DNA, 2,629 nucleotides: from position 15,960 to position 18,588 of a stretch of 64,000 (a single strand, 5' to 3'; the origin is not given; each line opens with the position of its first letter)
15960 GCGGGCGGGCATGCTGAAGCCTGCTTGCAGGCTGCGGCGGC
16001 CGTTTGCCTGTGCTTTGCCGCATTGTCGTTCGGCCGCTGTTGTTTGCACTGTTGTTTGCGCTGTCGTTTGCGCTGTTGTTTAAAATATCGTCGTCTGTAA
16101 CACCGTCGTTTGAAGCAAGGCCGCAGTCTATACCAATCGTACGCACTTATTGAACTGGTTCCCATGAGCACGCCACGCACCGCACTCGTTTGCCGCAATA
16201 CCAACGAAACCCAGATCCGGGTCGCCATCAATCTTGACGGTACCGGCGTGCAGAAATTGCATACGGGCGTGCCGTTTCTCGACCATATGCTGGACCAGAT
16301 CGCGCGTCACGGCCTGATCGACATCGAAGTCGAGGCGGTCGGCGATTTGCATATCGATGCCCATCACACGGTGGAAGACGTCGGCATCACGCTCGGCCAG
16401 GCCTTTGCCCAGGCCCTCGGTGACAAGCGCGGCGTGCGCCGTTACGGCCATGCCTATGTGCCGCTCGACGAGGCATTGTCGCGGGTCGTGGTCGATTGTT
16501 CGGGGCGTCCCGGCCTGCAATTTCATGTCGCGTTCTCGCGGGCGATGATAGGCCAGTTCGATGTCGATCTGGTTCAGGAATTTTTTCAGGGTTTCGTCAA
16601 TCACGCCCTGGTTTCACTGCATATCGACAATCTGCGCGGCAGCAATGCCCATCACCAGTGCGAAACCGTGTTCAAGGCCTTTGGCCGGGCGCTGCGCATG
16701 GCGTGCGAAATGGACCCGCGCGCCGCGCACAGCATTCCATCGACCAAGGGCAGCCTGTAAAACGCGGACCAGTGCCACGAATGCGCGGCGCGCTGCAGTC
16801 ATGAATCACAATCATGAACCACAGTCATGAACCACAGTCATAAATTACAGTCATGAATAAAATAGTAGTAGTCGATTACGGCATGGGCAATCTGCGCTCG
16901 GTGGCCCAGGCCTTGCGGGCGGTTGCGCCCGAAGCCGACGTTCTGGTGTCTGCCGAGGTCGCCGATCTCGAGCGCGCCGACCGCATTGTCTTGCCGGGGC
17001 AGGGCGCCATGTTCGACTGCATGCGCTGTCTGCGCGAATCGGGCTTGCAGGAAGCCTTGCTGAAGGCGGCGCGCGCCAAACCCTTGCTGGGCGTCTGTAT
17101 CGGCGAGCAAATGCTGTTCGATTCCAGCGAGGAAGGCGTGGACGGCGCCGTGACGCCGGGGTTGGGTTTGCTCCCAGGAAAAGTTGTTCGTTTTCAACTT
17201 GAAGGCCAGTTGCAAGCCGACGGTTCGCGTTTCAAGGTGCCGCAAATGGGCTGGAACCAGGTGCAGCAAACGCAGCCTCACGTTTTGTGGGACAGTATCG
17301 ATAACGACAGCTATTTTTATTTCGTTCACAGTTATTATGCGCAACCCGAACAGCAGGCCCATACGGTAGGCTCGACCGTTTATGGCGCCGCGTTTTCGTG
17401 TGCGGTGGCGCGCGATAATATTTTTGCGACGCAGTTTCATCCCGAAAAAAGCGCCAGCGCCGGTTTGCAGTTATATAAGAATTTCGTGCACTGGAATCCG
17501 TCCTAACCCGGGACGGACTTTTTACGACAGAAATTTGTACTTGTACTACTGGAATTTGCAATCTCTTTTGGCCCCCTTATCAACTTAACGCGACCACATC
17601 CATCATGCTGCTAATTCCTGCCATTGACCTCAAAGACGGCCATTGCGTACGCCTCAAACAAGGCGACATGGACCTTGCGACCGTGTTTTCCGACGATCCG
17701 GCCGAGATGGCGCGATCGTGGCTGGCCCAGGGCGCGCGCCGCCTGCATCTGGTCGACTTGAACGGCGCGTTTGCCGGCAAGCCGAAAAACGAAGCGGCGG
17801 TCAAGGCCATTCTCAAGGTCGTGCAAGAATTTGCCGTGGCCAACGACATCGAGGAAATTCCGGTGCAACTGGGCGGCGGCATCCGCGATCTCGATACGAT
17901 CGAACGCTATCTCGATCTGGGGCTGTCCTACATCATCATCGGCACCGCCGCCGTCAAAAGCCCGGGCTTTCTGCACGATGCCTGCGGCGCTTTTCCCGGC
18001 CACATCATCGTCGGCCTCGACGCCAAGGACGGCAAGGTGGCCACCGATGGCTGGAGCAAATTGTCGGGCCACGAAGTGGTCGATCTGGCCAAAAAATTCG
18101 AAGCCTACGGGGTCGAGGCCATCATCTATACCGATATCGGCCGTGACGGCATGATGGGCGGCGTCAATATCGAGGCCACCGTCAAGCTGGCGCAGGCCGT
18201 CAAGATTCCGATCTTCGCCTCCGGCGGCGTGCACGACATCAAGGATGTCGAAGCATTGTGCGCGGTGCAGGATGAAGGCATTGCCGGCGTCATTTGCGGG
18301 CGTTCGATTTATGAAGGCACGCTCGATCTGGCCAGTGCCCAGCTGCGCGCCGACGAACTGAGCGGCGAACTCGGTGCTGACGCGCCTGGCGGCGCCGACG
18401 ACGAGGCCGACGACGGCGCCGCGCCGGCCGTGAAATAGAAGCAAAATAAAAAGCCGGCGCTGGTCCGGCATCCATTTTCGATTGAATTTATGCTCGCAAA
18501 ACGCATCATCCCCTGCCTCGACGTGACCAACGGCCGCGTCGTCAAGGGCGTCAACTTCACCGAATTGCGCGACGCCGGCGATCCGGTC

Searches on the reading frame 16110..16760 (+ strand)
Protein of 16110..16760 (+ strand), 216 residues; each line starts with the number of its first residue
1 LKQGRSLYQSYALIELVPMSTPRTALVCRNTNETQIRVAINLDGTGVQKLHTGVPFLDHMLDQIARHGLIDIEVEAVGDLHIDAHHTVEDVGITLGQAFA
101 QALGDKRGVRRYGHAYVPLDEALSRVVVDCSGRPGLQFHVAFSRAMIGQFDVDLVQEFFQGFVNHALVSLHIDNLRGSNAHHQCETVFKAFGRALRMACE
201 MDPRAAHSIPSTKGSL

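Call 5: search_protein_families(library=ncbifam, proteins=[window:16110-16760:+])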
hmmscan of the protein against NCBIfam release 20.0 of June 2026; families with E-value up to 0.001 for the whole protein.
window:16110-16760:+ (216 aa): 13 families
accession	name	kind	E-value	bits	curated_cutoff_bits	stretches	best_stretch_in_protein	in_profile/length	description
NF002106.0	PRK00951.1-1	equivalog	1.6e-112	373.9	283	1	22-216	3-197/197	imidazoleglycerol-phosphate dehydratase HisB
NF002109.0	PRK00951.1-5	equivalog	2.9e-87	291.5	278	1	23-216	3-196/196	imidazoleglycerol-phosphate dehydratase HisB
NF002108.0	PRK00951.1-3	equivalog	1.8e-85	285.8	328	1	19-216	6-203/205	imidazoleglycerol-phosphate dehydratase HisB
NF002111.0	PRK00951.2-1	equivalog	9.1e-80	266.8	231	1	22-216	3-194/194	imidazoleglycerol-phosphate dehydratase HisB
NF002115.0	PRK00951.2-5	equivalog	1.3e-78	263.2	289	1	23-216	3-195/195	imidazoleglycerol-phosphate dehydratase HisB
NF002116.0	PRK00951.2-6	equivalog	1.1e-76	257.1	269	1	21-216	2-197/197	imidazoleglycerol-phosphate dehydratase HisB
NF003937.0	PRK05446.1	equivalog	2e-71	240.9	443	1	19-216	163-355/355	bifunctional histidinol-phosphatase/imidazoleglycerol-phosphate dehydratase HisB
NF002110.2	PRK00951.1-6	equivalog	3.6e-71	239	266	1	23-216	1-199/199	imidazoleglycerol-phosphate dehydratase HisB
NF002112.0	PRK00951.2-2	equivalog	2.9e-70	236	315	1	23-216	2-194/194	imidazoleglycerol-phosphate dehydratase HisB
NF002107.0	PRK00951.1-2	equivalog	2.4e-69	232.9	267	1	25-215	4-193/194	imidazoleglycerol-phosphate dehydratase HisB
NF002114.0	PRK00951.2-4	equivalog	4.6e-67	225.3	189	1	27-216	4-190/190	imidazoleglycerol-phosphate dehydratase HisB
NF002113.0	PRK00951.2-3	equivalog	2.6e-54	184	288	1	26-215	5-189/190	imidazoleglycerol-phosphate dehydratase HisB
NF010121.0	PRK13598.1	equivalog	5.9e-49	166.4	295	1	23-216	3-193/193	imidazoleglycerol-phosphate dehydratase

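Call 26: find_encoding_contigs(protein=window:16164-16760:+, flank=1500, max_places=10)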
Protein window:16164-16760:+ (198 aa): 8 contigs read that carry it; 5 places shown.
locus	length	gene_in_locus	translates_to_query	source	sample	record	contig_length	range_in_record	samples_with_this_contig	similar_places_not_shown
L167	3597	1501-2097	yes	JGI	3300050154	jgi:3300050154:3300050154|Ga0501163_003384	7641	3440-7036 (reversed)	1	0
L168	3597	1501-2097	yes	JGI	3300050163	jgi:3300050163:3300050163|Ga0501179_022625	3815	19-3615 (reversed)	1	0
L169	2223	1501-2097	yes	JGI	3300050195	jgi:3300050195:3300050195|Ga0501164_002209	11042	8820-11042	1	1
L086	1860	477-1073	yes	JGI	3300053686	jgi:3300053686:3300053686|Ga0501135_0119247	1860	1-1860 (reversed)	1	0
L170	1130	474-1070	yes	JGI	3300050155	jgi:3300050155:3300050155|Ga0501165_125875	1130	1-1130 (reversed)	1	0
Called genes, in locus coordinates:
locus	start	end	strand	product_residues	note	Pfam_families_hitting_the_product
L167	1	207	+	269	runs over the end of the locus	?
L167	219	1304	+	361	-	PF00155:Aminotran_1_2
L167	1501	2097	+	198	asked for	PF00475:IGPD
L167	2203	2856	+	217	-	PF00117:GATase, PF07685:GATase_3 (weak), PF01174:SNO (faint)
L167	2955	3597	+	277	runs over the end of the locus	PF00977:His_biosynth, PF03060:NMO (faint), PF01207:Dus (faint)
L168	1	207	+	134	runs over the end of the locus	?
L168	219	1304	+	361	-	PF00155:Aminotran_1_2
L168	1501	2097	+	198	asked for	PF00475:IGPD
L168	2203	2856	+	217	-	PF00117:GATase, PF07685:GATase_3 (weak), PF01174:SNO (faint)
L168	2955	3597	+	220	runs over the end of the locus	?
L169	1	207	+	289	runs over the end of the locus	PF01555:N6_N4_Mtase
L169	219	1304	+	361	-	PF00155:Aminotran_1_2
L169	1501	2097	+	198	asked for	PF00475:IGPD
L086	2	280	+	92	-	?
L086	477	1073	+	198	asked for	PF00475:IGPD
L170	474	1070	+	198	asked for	PF00475:IGPD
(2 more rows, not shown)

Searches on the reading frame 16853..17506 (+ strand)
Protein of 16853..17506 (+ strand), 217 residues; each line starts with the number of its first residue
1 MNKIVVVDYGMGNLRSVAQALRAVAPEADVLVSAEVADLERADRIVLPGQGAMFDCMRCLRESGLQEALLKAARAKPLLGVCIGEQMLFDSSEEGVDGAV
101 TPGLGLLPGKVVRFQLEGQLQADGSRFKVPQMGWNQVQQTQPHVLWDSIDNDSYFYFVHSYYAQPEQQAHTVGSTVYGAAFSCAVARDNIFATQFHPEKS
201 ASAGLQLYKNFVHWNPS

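Call 5: search_protein_families(library=ncbifam, proteins=[window:16853-17506:+])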
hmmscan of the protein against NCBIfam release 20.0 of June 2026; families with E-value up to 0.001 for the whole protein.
window:16853-17506:+ (217 aa): 11 families
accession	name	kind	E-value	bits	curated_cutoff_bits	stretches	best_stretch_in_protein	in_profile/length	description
TIGR01855.1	IMP_synth_hisH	equivalog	1.8e-61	207.4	105.4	1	4-213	1-197/198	imidazole glycerol phosphate synthase subunit HisH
NF010608.0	PRK14004.1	equivalog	9.3e-46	156.2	216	1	4-213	2-208/210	imidazole glycerol phosphate synthase subunit HisH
NF001989.1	PRK00784.1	equivalog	3.2e-11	42.6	273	1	25-120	270-367/480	cobyric acid synthase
NF001975.0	PRK00758.1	equivalog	2.3e-09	37.1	198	1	2-103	2-96/185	GMP synthase subunit A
TIGR00888.1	guaA_Nterm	equivalog_domain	3.1e-06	26.7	172.15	0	133-213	100-182/188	glutamine-hydrolyzing GMP synthase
TIGR03800.1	PLP_synth_Pdx2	equivalog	9.5e-06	25.6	105.55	1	12-91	9-86/184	pyridoxal 5'-phosphate synthase glutaminase subunit PdxT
NF002957.0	PRK03619.1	equivalog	1.2e-05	24.8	212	1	5-91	5-95/222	phosphoribosylformylglycinamidine synthase subunit PurQ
NF000848.1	PRK00074.1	equivalog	6.9e-05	21.6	400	0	132-213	99-185/512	glutamine-hydrolyzing GMP synthase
TIGR00313.1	cobQ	equivalog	0.00015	20.8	309.9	1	37-111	280-359/477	cobyric acid synthase CobQ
TIGR01737.1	FGAM_synth_I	equivalog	0.0002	20.8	177.8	1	10-100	10-101/228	phosphoribosylformylglycinamidine synthase I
NF010081.0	PRK13566.1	equivalog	0.00021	19.7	645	0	127-210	624-715/729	anthranilate synthase component I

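Call 6: find_related_loci(query=window:16853-17506:+, collection=genome_contigs, flank=3000)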
Query window:16853-17506:+ (217 aa) in genome_contigs; peptide patterns used: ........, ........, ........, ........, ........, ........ (x = any residue, [..] = any of these).
599 stretches matched a pattern (row limit reached: there are more); 583 encode a relative of the query (tblastn E <= 1e-3); the best 80 are kept; 80 distinct loci.
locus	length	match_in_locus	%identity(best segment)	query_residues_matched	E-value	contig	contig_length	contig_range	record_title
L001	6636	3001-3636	84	1-216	8e-123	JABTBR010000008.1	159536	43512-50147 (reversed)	Oxalobacteraceae bacterium strain BJB404 8, whole genome shotgun sequence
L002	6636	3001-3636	83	1-216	3e-120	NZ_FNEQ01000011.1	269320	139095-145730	Duganella sp. OV510, whole genome shotgun sequence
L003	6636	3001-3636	82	1-216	2e-119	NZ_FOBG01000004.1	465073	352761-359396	Duganella sp. CF402, whole genome shotgun sequence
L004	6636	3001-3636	82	1-216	6e-119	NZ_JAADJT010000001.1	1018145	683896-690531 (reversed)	Duganella aceris strain SAP-35 contig1, whole genome shotgun sequence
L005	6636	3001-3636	83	1-216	3e-119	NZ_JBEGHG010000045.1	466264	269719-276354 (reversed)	Burkholderia sp. LMU1-1-1.1 MRBLMU1_scf5, whole genome shotgun sequence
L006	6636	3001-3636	82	1-216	1e-118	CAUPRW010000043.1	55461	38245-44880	MAG: uncultured Duganella sp. isolate m17-metabat.1 genome assembly, contig: m17-c81, whole genome shotgun sequence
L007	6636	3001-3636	81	1-216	8e-119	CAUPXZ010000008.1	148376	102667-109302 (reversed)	MAG TPA_asm: uncultured Duganella sp. isolate ERR9969053_bin.1_MetaWRAP_v1.3_MAG genome assembly, contig: ERZ21615751.47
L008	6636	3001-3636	81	1-216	9e-119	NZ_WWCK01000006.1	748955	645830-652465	Duganella rivi strain FT55W NODE_6_length_748955_cov_28.948924_6, whole genome shotgun sequence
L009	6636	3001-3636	82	1-216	3e-118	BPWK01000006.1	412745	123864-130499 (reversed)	Duganella rhizosphaerae R64 DNA, sequence006, whole genome shotgun sequence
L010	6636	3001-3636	81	1-216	2e-118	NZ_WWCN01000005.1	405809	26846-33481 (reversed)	Duganella flavida strain FT135W NODE_5_length_405809_cov_28.203872_5, whole genome shotgun sequence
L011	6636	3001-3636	82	1-216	1e-118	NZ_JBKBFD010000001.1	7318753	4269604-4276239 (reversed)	Duganella sp. CT11-25 contig_1_np1212, whole genome shotgun sequence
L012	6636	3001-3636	82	1-216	3e-118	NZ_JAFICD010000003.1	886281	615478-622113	Duganella sp. 1411 Ga0454180_03, whole genome shotgun sequence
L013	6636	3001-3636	82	1-216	2e-118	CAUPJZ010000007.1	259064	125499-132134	MAG: uncultured Duganella sp. isolate m11-metabat.9 genome assembly, contig: m11-c20, whole genome shotgun sequence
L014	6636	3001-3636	82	1-216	2e-118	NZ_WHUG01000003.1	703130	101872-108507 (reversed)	Rugamonas aquatica strain FT29W NODE_3_length_703130_cov_23.690479_3, whole genome shotgun sequence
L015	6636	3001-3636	80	1-216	3e-118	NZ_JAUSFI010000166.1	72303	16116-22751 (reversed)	MAG: Undibacterium sp. isolate E14_maxbin.296 E14_k141_204633, whole genome shotgun sequence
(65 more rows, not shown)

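Call 10: find_encoding_contigs(protein=window:16853-17506:+, flank=3000, max_places=10)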
Protein window:16853-17506:+ (217 aa): 6 contigs read that carry it; 6 places shown.
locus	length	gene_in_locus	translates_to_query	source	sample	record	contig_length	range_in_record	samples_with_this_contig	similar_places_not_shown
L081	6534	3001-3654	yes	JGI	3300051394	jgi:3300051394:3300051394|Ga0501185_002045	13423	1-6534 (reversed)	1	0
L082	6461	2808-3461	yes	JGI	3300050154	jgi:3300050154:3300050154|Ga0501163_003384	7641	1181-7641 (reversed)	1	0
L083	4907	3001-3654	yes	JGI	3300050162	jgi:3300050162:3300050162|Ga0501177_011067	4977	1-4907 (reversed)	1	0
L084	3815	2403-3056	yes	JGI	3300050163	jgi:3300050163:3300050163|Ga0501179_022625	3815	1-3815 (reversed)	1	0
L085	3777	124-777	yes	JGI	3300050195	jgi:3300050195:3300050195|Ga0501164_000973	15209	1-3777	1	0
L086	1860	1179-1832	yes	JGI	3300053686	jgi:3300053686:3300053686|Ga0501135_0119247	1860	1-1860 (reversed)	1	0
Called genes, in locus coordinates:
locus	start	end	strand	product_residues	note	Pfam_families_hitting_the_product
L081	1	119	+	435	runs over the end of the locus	PF00815:Histidinol_dh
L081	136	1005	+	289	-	PF01555:N6_N4_Mtase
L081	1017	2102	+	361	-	PF00155:Aminotran_1_2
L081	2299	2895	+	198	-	PF00475:IGPD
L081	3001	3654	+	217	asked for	PF00117:GATase, PF07685:GATase_3 (weak), PF01174:SNO (faint)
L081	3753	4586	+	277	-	PF00977:His_biosynth, PF03060:NMO (faint), PF01207:Dus (faint)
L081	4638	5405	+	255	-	PF00977:His_biosynth, PF05690:ThiG (faint), PF01207:Dus (faint), PF03060:NMO (faint)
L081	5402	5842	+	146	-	PF01502:PRA-CH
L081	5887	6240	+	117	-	PF01503:PRA-PH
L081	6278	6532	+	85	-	?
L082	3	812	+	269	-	?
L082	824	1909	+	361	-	PF00155:Aminotran_1_2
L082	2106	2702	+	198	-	PF00475:IGPD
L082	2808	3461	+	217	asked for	PF00117:GATase, PF07685:GATase_3 (weak), PF01174:SNO (faint)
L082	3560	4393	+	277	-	PF00977:His_biosynth, PF03060:NMO (faint), PF01207:Dus (faint)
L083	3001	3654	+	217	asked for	PF00117:GATase, PF07685:GATase_3 (weak), PF01174:SNO (faint)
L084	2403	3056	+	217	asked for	PF00117:GATase, PF07685:GATase_3 (weak), PF01174:SNO (faint)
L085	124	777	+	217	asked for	PF00117:GATase, PF07685:GATase_3 (weak), PF01174:SNO (faint)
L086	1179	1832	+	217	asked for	PF00117:GATase, PF07685:GATase_3 (weak), PF01174:SNO (faint)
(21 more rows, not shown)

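Call 14: find_related_loci(query=window:16853-17506:+, collection=metagenome_contigs, flank=3000)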
Query window:16853-17506:+ (217 aa) in metagenome_contigs; peptide patterns used: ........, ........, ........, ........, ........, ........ (x = any residue, [..] = any of these).
600 stretches matched a pattern (row limit reached: there are more); 548 encode a relative of the query (tblastn E <= 1e-3); the best 80 are kept; 80 distinct loci.
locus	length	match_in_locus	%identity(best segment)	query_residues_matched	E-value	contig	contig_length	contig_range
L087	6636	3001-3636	83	1-216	3e-121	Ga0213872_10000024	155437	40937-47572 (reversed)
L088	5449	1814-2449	83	1-216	3e-120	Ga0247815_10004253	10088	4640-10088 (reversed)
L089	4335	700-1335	82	1-216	6e-120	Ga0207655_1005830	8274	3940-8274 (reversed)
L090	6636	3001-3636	83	1-216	2e-119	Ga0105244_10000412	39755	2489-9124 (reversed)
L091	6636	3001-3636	83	1-216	3e-119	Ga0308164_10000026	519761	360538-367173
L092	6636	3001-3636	82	1-216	1e-118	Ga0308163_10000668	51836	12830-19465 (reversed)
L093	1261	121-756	81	1-216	9e-129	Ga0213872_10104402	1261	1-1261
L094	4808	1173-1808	82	1-216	2e-118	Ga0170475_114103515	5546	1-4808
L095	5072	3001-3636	82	1-216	3e-118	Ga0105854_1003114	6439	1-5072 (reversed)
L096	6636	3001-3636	81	1-216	9e-118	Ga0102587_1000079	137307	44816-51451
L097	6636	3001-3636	80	1-216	3e-117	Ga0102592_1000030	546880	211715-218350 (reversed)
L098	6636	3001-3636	81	1-216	2e-117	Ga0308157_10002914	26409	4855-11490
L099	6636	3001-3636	81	1-216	2e-117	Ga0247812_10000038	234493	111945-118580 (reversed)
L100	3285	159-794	81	1-216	4e-120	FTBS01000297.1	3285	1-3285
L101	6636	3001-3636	81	1-216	3e-117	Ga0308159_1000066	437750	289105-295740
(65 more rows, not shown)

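Call 25: find_homologous_proteins(query=window:16853-17506:+, max_evalue=1e-80)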
Query window:16853-17506:+ (217 aa): 5544 proteins with E <= 1e-80 among 8000 candidates; the best 120 are listed.
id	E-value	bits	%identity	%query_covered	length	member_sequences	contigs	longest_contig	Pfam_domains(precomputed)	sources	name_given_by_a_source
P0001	3.8e-142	489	100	100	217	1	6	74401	PF00117.35,PF07685.21,PF01174.26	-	-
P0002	1.6e-116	405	85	100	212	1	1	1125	PF00117.35,PF07685.21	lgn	-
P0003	5.6e-116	403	84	100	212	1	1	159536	PF00117.35,PF07685.21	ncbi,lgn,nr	ncbi:imidazole glycerol phosphate synthase subunit HisH [Oxalobacteraceae bacterium]|nr:imidazole gl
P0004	8.7e-115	400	81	100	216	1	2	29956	PF00117.35,PF07685.21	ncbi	ncbi:MAG: imidazole glycerol phosphate synthase subunit HisH [Pseudomonadota bacterium]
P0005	4.5e-114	397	84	100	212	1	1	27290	PF00117.35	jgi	jgi:glutamine amidotransferase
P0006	7.9e-114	396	84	100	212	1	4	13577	PF00117.35,PF07685.21,PF01174.26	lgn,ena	-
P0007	8.6e-114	396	84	100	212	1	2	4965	PF00117.35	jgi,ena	-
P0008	1.2e-113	396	84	100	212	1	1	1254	PF00117.35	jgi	jgi:glutamine amidotransferase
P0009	1.4e-113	396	83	100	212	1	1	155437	PF00117.35,PF07685.21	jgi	-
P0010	2.3e-113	395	84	100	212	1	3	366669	PF00117.35,PF07685.21,PF01174.26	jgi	jgi:imidazole glycerol-phosphate synthase subunit HisH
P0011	3.1e-113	394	83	100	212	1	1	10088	PF00117.35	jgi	-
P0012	3.6e-113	394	82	100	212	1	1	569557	PF00117.35,PF07685.21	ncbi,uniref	ncbi:imidazole glycerol phosphate synthase subunit HisH [Paraherbaspirillum soli]|uniref:Imidazole g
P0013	4.3e-113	394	83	100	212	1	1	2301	PF00117.35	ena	-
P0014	4.8e-113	394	83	100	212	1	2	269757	PF00117.35,PF07685.21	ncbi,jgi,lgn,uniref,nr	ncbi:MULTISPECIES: imidazole glycerol phosphate synthase subunit HisH [unclassified Duganella]|jgi:g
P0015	8.9e-113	393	82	100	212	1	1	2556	PF00117.35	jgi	jgi:glutamine amidotransferase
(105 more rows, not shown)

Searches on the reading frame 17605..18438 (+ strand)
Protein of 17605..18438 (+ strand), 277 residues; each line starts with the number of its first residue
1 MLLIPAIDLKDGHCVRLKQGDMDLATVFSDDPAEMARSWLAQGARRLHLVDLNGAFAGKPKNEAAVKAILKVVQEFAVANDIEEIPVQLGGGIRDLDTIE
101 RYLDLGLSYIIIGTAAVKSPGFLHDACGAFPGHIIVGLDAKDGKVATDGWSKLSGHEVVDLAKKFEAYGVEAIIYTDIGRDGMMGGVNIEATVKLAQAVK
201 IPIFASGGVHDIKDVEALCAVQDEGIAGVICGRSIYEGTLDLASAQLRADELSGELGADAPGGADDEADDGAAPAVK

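Call 5: search_protein_families(library=ncbifam, proteins=[window:17605-18438:+])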
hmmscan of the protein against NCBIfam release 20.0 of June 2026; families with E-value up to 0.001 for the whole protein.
window:17605-18438:+ (277 aa): 16 families
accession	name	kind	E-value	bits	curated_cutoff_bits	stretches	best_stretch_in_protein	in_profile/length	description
TIGR00007.1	TIGR00007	equivalog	1.9e-73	246.9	228.95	1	3-243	1-229/231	1-(5-phosphoribosyl)-5-[(5-phosphoribosylamino)methylideneamino]imidazole-4-carboxamide isomerase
NF010112.0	PRK13585.1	equivalog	4e-68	229.5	243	1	1-246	3-235/241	1-(5-phosphoribosyl)-5-[(5-phosphoribosylamino)methylideneamino]imidazole-4-carboxamide isomerase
TIGR01919.1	hisA-trpF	equivalog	2e-43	148.7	306.45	1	2-245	4-238/243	bifunctional 1-(5-phosphoribosyl)-5-((5-phosphoribosylamino)methylideneamino)imidazole-4-carboxamide isomerase/phosphoribosylanthranilate is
NF003156.0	PRK04128.1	equivalog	1.2e-40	139.9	285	1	3-246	4-225/231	1-(5-phosphoribosyl)-5-((5-phosphoribosylamino)methylideneamino)imidazole-4-carboxamide isomerase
NF010114.0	PRK13587.1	equivalog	5.9e-38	130.8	305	1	3-222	4-214/234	1-(5-phosphoribosyl)-5-((5-phosphoribosylamino)methylideneamino)imidazole-4-carboxamide isomerase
NF010712.0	PRK14114.1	equivalog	8e-30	104.1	327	1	1-242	1-233/241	1-(5-phosphoribosyl)-5-((5-phosphoribosylamino)methylideneamino)imidazole-4-carboxamide isomerase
NF010113.0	PRK13586.1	equivalog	6.4e-25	88.2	238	1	3-240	4-226/232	1-(5-phosphoribosyl)-5-((5-phosphoribosylamino)methylideneamino)imidazole-4-carboxamide isomerase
TIGR03572.1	WbuZ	equivalog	6e-24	84.7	299.7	1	3-221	6-219/232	glycosyl amidation-associated protein WbuZ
TIGR00735.1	hisF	equivalog_domain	1.3e-22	80.3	294.55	1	3-216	6-215/254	imidazole glycerol phosphate synthase subunit HisF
NF038364.1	AglZ_HisF2_fam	equivalog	4.8e-22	78.5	310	1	72-232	64-225/248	AglZ/HisF2 family acetamidino modification protein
TIGR00734.1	hisAF_rel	hypoth_equivalog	3.7e-19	69.5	179.85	2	134-239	123-220/221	HisA/HisF family protein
TIGR03151.1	enACPred_II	equivalog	3.1e-06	26.7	453.1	1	159-225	119-186/307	enoyl-[acyl-carrier-protein] reductase FabK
TIGR00737.1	nifR3_yhdG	equivalog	6.8e-06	25.5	293.3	1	149-235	141-225/319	tRNA dihydrouridine synthase DusB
TIGR02129.1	hisA_euk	equivalog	1e-05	25.3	229.3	1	86-221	77-224/255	phosphoribosylformimino-5-aminoimidazole carboxamide ribotide isomerase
NF003198.0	PRK04169.1-2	subfamily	0.00015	20.9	247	0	77-120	191-233/249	geranylgeranylglyceryl/heptaprenylglyceryl phosphate synthase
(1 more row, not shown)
